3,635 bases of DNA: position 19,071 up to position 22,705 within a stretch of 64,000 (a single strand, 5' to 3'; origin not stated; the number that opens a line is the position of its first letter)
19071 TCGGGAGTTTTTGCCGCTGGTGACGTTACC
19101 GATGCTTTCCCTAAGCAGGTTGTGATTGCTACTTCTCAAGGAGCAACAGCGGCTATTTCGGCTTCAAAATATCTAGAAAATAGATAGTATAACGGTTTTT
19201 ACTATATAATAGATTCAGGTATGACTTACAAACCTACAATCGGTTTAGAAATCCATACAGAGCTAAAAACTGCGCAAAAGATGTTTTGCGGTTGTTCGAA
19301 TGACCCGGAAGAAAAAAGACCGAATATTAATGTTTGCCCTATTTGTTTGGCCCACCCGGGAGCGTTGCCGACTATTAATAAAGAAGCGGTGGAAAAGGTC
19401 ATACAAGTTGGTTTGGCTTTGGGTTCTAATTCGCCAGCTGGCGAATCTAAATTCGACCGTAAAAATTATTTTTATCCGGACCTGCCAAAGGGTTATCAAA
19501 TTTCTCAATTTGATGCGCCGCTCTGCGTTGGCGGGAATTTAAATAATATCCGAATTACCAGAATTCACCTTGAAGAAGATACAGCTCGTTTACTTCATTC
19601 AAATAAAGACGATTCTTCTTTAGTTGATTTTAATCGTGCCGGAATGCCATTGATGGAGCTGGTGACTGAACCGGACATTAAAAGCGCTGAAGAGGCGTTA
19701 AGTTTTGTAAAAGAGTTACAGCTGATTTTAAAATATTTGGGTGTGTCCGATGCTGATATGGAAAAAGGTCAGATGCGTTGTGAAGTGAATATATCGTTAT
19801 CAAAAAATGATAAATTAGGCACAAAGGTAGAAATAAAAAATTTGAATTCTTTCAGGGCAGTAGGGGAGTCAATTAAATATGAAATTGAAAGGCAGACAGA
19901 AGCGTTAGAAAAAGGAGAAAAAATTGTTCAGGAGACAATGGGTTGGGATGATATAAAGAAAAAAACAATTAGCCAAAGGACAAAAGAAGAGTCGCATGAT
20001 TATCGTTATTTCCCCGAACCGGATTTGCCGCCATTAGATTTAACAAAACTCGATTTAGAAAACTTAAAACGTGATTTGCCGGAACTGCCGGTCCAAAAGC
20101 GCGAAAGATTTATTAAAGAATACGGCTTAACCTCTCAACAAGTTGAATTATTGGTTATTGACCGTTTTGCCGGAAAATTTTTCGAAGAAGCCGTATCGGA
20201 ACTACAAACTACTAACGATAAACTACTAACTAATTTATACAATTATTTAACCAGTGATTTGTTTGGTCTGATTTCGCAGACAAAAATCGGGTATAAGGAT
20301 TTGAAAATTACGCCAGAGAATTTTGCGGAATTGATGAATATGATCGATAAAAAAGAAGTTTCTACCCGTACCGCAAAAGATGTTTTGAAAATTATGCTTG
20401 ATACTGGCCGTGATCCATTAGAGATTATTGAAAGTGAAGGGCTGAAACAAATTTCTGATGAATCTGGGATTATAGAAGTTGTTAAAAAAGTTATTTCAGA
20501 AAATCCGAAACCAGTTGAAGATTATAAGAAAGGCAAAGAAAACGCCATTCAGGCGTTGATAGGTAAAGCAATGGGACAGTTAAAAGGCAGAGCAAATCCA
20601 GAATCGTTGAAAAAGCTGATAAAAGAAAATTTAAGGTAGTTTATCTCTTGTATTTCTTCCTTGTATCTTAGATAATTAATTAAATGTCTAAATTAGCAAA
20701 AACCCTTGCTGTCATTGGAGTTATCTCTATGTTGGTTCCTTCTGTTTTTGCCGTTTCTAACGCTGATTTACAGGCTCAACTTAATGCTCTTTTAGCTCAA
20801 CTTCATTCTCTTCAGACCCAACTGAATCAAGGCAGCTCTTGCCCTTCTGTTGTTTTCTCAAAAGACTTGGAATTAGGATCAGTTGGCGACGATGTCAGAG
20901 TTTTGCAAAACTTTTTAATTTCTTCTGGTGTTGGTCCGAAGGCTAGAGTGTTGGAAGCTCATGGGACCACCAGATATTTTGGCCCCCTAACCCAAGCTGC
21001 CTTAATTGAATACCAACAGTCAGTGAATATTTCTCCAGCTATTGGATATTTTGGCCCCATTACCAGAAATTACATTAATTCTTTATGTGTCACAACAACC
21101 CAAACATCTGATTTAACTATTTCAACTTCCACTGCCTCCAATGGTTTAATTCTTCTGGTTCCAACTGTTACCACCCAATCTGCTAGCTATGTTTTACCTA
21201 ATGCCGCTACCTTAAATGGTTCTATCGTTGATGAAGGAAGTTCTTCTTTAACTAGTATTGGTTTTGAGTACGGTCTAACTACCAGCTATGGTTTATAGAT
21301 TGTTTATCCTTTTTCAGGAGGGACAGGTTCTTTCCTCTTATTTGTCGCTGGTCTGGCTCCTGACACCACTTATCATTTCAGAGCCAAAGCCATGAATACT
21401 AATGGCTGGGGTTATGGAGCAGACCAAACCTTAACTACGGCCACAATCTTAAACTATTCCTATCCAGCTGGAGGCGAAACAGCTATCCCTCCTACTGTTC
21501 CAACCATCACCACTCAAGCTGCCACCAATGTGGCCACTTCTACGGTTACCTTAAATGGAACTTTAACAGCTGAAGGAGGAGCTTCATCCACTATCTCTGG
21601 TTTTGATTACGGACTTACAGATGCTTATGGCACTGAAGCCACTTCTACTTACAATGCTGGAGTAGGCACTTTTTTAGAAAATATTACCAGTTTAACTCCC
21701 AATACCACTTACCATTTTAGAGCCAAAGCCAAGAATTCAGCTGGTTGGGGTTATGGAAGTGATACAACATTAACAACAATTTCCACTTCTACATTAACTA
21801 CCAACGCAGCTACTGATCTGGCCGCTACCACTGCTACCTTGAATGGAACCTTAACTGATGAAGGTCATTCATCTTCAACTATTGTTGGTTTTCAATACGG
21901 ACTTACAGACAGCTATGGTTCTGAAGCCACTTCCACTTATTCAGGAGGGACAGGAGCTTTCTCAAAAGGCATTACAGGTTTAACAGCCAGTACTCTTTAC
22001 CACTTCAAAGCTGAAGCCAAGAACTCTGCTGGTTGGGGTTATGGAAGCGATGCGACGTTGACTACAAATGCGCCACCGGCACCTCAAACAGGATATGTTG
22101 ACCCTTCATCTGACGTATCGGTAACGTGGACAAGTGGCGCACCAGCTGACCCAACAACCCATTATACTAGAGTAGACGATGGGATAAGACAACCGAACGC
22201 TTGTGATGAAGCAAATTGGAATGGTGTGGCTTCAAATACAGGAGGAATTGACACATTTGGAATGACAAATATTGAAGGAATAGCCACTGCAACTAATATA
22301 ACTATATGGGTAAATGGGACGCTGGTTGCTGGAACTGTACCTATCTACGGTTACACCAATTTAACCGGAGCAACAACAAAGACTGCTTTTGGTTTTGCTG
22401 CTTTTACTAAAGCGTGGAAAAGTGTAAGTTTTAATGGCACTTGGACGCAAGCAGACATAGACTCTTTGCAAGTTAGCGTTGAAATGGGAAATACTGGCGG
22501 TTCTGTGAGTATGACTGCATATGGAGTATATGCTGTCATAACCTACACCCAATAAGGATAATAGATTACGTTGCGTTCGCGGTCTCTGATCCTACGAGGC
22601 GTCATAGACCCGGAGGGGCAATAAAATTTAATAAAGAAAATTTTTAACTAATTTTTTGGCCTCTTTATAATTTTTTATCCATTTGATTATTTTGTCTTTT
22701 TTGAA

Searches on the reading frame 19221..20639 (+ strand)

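Call 56: search_protein_families(library=pfam, proteins=[window:19221-20639:+], max_evalue=0.00001)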
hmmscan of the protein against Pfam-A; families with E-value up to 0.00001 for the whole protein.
window:19221-20639:+ (472 aa): 2 families
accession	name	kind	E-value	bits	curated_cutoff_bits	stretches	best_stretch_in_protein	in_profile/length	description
PF02934.20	GatB_N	-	5.7e-110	367.3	23.4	1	6-276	2-273/277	GatB/GatE catalytic domain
PF02637.23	GatB_Yqey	-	5.1e-41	140.4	27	1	320-471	2-148/148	GatB domain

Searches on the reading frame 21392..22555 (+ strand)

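Call 56: search_protein_families(library=pfam, proteins=[window:21392-22555:+], max_evalue=0.00001)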
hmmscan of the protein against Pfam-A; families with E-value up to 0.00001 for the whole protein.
window:21392-22555:+ (387 aa): 1 family
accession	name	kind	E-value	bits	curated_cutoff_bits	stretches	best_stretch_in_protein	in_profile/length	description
PF00041.27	fn3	-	5.6e-06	26.9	25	0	97-124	52-79/84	Fibronectin type III domain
